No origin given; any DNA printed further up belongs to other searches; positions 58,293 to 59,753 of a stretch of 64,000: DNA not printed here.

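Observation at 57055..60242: Low-GC glycosyltransferase moron operon (two GT2 enzymes plus a two-transmembrane mini-protein) under an adjacent XRE regulator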

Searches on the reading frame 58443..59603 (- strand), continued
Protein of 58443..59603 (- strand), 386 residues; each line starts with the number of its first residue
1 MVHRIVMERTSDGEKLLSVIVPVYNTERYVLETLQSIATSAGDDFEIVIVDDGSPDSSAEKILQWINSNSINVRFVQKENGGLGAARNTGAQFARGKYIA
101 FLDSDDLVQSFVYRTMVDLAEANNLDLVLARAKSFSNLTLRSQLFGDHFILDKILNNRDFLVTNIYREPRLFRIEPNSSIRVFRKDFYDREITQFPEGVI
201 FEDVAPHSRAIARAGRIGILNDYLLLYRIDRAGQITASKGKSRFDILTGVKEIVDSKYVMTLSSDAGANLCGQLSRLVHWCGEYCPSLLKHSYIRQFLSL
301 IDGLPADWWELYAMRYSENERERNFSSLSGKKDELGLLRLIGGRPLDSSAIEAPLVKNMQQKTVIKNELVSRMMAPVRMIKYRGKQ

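Call 18: find_encoding_contigs(protein=P0123, flank=10000, max_places=4)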
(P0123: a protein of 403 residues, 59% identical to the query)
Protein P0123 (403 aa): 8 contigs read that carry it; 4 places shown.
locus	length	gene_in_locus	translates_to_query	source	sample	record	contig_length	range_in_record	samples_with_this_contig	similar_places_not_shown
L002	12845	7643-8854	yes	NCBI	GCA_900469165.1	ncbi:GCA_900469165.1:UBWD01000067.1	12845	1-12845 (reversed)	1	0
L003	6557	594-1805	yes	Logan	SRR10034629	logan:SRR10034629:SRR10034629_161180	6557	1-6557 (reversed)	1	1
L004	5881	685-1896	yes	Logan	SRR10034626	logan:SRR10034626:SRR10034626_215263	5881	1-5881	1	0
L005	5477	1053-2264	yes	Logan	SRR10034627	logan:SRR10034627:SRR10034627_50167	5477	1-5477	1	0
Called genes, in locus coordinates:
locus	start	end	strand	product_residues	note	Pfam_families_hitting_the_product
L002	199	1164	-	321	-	PF13408:Zn_ribbon_recom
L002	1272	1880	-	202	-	PF00239:Resolvase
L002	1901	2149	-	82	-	-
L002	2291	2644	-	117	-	PF02452:PemK_toxin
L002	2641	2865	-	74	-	PF11455:MazE-like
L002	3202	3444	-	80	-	PF05930:Phage_AlpA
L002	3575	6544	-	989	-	PF03389:MobA_MobL, PF01443:Viral_helicase1 (faint), PF13086:AAA_11 (faint), PF13245:AAA_19, PF13604:AAA_30, PF22232:TraI_hel_assoc_N (weak), PF18335:SH3_13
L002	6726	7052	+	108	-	PF06412:TraD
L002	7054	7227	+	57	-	PF06412:TraD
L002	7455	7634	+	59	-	-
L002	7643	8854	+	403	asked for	PF00535:Glycos_transf_2, PF10111:Glyco_tranf_2_2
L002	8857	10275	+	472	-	PF13641:Glyco_tranf_2_3, PF00535:Glycos_transf_2, PF10111:Glyco_tranf_2_2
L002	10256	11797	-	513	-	PF04230:PS_pyruv_trans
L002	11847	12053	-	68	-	-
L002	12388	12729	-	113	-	PF04325:DUF465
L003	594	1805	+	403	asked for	PF00535:Glycos_transf_2, PF10111:Glyco_tranf_2_2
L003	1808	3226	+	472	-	PF13641:Glyco_tranf_2_3, PF00535:Glycos_transf_2, PF10111:Glyco_tranf_2_2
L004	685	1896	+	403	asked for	PF00535:Glycos_transf_2, PF10111:Glyco_tranf_2_2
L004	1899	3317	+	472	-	PF13641:Glyco_tranf_2_3, PF00535:Glycos_transf_2, PF10111:Glyco_tranf_2_2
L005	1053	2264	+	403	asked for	PF00535:Glycos_transf_2, PF10111:Glyco_tranf_2_2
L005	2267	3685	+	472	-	PF13641:Glyco_tranf_2_3, PF00535:Glycos_transf_2, PF10111:Glyco_tranf_2_2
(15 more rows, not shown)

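Call 25: search_solved_structures(query=window:58443-59603:-, max_evalue=0.001)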
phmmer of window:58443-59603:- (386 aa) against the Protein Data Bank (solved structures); distinct sequences matched with E-value up to 0.001: 29.
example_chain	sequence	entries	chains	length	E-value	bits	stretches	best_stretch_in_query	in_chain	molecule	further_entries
2z87_A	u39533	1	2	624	5.8e-27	97.9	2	15-115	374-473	Chondroitin synthase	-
2z86_A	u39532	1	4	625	5.9e-27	97.9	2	15-115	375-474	Chondroitin synthase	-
3bcv_A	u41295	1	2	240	5.6e-23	84.8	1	17-196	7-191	Putative glycosyltransferase protein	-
5hea_A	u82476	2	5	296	1.4e-22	83.6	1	12-294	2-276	Putative glycosyltransferase (GalT1)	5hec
8bz4_A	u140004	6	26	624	5.3e-18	68.5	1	16-242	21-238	Glycosyltransferase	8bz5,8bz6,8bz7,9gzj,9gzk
5tze_C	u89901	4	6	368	6.7e-18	68.1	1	17-239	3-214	Glycosyl transferase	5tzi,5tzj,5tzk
5tz8_A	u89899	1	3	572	2.2e-17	66.5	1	17-239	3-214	Glycosyl transferase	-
8bz8_A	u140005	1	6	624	6.7e-17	64.8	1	16-241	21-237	Glycosyltransferase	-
3l7j_A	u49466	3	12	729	1.2e-13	54.2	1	17-137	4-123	Teichoic acid biosynthesis protein F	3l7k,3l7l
3l7m_A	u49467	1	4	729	1.2e-13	54.2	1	17-137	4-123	Teichoic acid biosynthesis protein F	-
3l7i_A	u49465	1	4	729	1.2e-13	54.2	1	17-137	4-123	Teichoic acid biosynthesis protein F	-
6h1j_A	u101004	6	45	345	2.3e-13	53.2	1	14-131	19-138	Probable ss-1,3-N-acetylglucosaminyltransferase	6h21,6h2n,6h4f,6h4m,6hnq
9jma_A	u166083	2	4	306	6.2e-11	45.2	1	16-108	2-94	GalNAc(5)-diNAcBac-PP-undecaprenol beta-1,3-glucosyltransferase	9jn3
8vh7_A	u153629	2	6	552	4.8e-09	39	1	8-127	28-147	Heparosan synthase B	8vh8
8viw_A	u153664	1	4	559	4.9e-09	39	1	8-127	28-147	Heparosan synthase B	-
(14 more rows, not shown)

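Call 29: find_encoding_contigs(protein=P0121, flank=10000, max_places=3)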
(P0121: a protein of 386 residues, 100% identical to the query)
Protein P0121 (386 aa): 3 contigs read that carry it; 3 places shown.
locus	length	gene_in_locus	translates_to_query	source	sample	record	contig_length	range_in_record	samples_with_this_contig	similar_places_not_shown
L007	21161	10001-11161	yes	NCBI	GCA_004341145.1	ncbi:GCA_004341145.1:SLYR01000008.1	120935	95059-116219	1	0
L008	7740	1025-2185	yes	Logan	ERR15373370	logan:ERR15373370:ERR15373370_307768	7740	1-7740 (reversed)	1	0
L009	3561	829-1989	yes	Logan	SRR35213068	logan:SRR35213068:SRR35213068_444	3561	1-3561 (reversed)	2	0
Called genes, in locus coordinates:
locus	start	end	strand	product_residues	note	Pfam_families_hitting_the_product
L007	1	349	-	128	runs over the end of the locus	PF07007:LprI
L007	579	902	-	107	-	-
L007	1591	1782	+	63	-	-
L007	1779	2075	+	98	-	-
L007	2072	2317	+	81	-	-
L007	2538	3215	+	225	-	PF02586:SRAP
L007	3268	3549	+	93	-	-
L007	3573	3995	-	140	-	-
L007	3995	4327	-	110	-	-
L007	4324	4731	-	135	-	-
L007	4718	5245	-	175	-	PF24963:DUF7768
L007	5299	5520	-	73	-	-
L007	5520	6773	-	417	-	-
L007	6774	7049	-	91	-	-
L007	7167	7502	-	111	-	-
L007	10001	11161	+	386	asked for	PF00535:Glycos_transf_2, PF10111:Glyco_tranf_2_2, PF13641:Glyco_tranf_2_3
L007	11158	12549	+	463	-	PF00535:Glycos_transf_2, PF10111:Glyco_tranf_2_2, PF13641:Glyco_tranf_2_3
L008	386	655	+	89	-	-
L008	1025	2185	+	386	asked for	PF00535:Glycos_transf_2, PF10111:Glyco_tranf_2_2, PF13641:Glyco_tranf_2_3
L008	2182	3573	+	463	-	PF00535:Glycos_transf_2, PF10111:Glyco_tranf_2_2, PF13641:Glyco_tranf_2_3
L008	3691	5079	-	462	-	PF13884:Peptidase_S74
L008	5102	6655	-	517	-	-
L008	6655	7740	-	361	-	?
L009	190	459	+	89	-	-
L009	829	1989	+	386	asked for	PF00535:Glycos_transf_2, PF10111:Glyco_tranf_2_2, PF13641:Glyco_tranf_2_3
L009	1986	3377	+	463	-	PF00535:Glycos_transf_2, PF10111:Glyco_tranf_2_2, PF13641:Glyco_tranf_2_3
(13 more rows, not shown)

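Call 37: find_related_loci(query=A3, collection=genome_contigs, flank=8000)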
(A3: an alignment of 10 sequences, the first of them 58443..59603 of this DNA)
Query A3 (386 aa) in genome_contigs; peptide patterns used: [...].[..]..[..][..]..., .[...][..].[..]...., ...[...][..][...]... (x = any residue, [..] = any of these).
600 stretches matched a pattern (row limit reached: there are more); 597 encode a relative of the query (tblastn E <= 1e-3); the best 80 are kept; 80 distinct loci.
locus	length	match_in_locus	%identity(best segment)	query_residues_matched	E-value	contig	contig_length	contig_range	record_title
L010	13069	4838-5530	33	17-247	5e-35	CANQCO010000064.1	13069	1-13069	MAG: Candidatus Gastranaerophilales bacterium isolate Lapin-005__bin11 genome assembly, contig: Lapin-005__NODE_6526_len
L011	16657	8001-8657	39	17-243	1e-34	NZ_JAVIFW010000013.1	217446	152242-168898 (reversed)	Streptomyces sp. LHD-70 LHD.70_ctg013, whole genome shotgun sequence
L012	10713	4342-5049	37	2-238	8e-35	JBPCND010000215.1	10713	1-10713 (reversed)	MAG: Nocardioides sp. isolate TH_ant_mag_121 S1Ck127_2909409_flag_1_multi_5.1882_len_10713, whole genome shotgun sequenc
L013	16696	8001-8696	33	16-247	9e-35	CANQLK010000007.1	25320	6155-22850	MAG: Candidatus Gastranaerophilales bacterium isolate Lapin-015__bin52 genome assembly, contig: Lapin-015__NODE_1702_len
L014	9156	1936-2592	38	17-243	4e-33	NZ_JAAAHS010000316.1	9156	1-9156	Streptomyces boluensis strain YC537 YC537_contig_316, whole genome shotgun sequence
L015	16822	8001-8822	32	17-277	2e-32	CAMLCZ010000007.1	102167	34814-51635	MAG: uncultured Bartonella sp. isolate SRR17188276_bin.3_metawrap_v1.3.0_MAG genome assembly, contig: ERZ12636466_10, wh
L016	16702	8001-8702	35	16-253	1e-32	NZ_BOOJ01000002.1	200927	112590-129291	Planobispora siamensis strain NBRC 107568 sequence002, whole genome shotgun sequence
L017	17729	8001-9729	29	17-255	1e-31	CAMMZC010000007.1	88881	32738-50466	MAG: uncultured Clostridia bacterium isolate SRR873596_bin.131_metaWRAP_v1.3_MAG genome assembly, contig: NODE.446_lengt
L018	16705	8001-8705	32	16-265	4e-31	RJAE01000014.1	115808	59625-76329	Arthrobacter sulfonylureivorans strain LAM7117 LAM7117_Contig14, whole genome shotgun sequence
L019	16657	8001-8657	35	17-243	5e-31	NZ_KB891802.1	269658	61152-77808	Streptomyces sp. HmicA12 B072DRAFT_scaffold_13.14, whole genome shotgun sequence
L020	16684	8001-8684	35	17-248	2e-30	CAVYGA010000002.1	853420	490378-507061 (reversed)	MAG: uncultured Actinomycetota bacterium isolate MFD01275.bin.1.271 genome assembly, contig: contig_4208, whole genome s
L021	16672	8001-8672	29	17-255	3e-30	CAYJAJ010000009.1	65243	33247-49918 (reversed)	MAG TPA_asm: uncultured Holdemania sp. isolate ERP123703_co1_16 genome assembly, contig: NODE_373_length_65243_cov_12.62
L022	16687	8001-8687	34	13-252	2e-30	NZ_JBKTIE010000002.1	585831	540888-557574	MAG: Veillonella parvula isolate 19-2_02 NODE_21_length_585831_cov_53.957525, whole genome shotgun sequence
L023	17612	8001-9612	31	17-247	9e-30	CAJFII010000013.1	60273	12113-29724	uncultured Clostridia bacterium isolate Chicken_18_mag_112 genome assembly, contig: MAGpy_11413_18_idba_bin_112_fascaffo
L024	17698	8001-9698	30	10-302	1e-29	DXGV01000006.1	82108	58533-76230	MAG TPA_asm: Candidatus Blautia intestinavium isolate CHK186-553 CHK186__C19353_L82108_SAMEA5754830, whole genome shotgu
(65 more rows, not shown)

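Call 47: find_encoding_contigs(protein=P0125, flank=7000, max_places=3)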
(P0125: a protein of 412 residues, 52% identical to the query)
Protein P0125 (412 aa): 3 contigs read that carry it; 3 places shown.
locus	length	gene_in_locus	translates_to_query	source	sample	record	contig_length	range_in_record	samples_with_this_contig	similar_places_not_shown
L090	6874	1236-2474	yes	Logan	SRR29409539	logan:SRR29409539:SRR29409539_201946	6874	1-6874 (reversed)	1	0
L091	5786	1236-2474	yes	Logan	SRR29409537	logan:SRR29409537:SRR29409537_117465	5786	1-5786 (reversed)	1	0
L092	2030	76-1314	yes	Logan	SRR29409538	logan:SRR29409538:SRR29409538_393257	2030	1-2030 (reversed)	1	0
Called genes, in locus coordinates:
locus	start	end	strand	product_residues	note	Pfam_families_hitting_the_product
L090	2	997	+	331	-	?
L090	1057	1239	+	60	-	-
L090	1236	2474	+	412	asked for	PF13641:Glyco_tranf_2_3 (weak), PF00535:Glycos_transf_2, PF10111:Glyco_tranf_2_2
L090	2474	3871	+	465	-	PF00535:Glycos_transf_2, PF10111:Glyco_tranf_2_2 (weak), PF13641:Glyco_tranf_2_3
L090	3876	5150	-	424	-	PF05159:Capsule_synth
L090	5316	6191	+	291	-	PF05050:Methyltransf_21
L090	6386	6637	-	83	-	-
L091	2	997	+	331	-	?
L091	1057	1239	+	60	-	-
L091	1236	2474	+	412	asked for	PF13641:Glyco_tranf_2_3 (weak), PF00535:Glycos_transf_2, PF10111:Glyco_tranf_2_2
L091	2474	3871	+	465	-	PF00535:Glycos_transf_2, PF10111:Glyco_tranf_2_2 (weak), PF13641:Glyco_tranf_2_3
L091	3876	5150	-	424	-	PF05159:Capsule_synth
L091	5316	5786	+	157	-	?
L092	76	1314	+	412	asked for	PF13641:Glyco_tranf_2_3 (weak), PF00535:Glycos_transf_2, PF10111:Glyco_tranf_2_2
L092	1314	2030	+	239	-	?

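Call 48: find_encoding_contigs(protein=P0127, flank=7000, max_places=2)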
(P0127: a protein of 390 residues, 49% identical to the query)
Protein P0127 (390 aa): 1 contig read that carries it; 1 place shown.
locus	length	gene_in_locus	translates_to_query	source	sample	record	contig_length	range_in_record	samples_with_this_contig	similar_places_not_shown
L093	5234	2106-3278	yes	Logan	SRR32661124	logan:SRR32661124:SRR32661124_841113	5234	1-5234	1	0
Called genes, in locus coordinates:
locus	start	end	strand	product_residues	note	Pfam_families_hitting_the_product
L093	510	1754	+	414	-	PF05159:Capsule_synth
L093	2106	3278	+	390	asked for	PF00535:Glycos_transf_2, PF10111:Glyco_tranf_2_2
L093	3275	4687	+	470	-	PF00535:Glycos_transf_2, PF10111:Glyco_tranf_2_2, PF13641:Glyco_tranf_2_3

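Call 92: search_protein_families(library=padloc, proteins=[window:58443-59603:-], max_evalue=0.01)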
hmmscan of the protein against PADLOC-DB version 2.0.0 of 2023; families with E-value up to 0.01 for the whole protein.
window:58443-59603:- (386 aa): 0 families

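Call 93: search_protein_families(library=pfam, proteins=[L001:12853-13965:-, L001:14082-14957:+], max_evalue=0.001)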
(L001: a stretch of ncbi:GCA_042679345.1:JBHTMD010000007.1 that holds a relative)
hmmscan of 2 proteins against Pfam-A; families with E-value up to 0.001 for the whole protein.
L001:12853-13965:- (370 aa): 1 family
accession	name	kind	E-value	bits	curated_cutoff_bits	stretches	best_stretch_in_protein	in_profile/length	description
PF05159.20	Capsule_synth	-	9.1e-12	45.5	20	1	123-305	119-308/310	Capsule polysaccharide biosynthesis protein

L001:14082-14957:+ (291 aa): 1 family
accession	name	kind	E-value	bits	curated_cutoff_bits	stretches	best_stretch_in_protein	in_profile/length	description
PF05050.19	Methyltransf_21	-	8.7e-10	39.4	22.7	1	90-230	1-153/173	Methyltransferase FkbM domain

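Call 95: find_related_loci(query=window:58443-59603:-, collection=viral_contigs, flank=8000)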
Query window:58443-59603:- (386 aa) in viral_contigs; peptide patterns used: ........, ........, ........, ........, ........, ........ (x = any residue, [..] = any of these).
2 stretches matched a pattern, but none encodes a relative of the query by tblastn (E <= 1e-3).

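Call 97: find_related_loci(query=A3, collection=viral_contigs, flank=8000)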
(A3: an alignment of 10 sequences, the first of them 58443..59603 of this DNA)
Query A3 (386 aa) in viral_contigs; peptide patterns used: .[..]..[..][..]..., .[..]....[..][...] (x = any residue, [..] = any of these).
123 stretches matched a pattern; 56 encode a relative of the query (tblastn E <= 1e-3); 56 distinct loci.
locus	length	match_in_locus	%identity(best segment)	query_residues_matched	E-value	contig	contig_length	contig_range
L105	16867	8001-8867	32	7-301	2e-36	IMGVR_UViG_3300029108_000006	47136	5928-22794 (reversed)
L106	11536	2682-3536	32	11-301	2e-36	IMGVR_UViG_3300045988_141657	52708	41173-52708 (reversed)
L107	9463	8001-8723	32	13-255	6e-29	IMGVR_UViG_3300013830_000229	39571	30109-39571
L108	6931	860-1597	30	5-253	7e-26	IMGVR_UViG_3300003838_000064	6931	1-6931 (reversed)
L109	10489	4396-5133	30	5-253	7e-26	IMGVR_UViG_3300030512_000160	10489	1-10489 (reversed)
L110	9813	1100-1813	30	13-253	8e-25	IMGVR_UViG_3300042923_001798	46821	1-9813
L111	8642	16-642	28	17-228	5e-23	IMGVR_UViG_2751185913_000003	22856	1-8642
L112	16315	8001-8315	45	17-121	9e-22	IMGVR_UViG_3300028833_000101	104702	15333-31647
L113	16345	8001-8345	41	15-129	9e-22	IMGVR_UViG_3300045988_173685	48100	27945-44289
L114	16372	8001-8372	42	17-136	3e-21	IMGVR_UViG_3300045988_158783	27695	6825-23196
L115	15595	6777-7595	28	17-293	8e-21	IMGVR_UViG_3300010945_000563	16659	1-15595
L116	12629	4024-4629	28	16-241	2e-20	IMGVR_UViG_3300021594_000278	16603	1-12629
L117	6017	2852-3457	28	16-241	2e-20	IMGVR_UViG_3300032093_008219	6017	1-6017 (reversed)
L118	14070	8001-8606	28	16-241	2e-20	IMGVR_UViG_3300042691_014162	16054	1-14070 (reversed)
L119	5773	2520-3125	27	16-241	2e-19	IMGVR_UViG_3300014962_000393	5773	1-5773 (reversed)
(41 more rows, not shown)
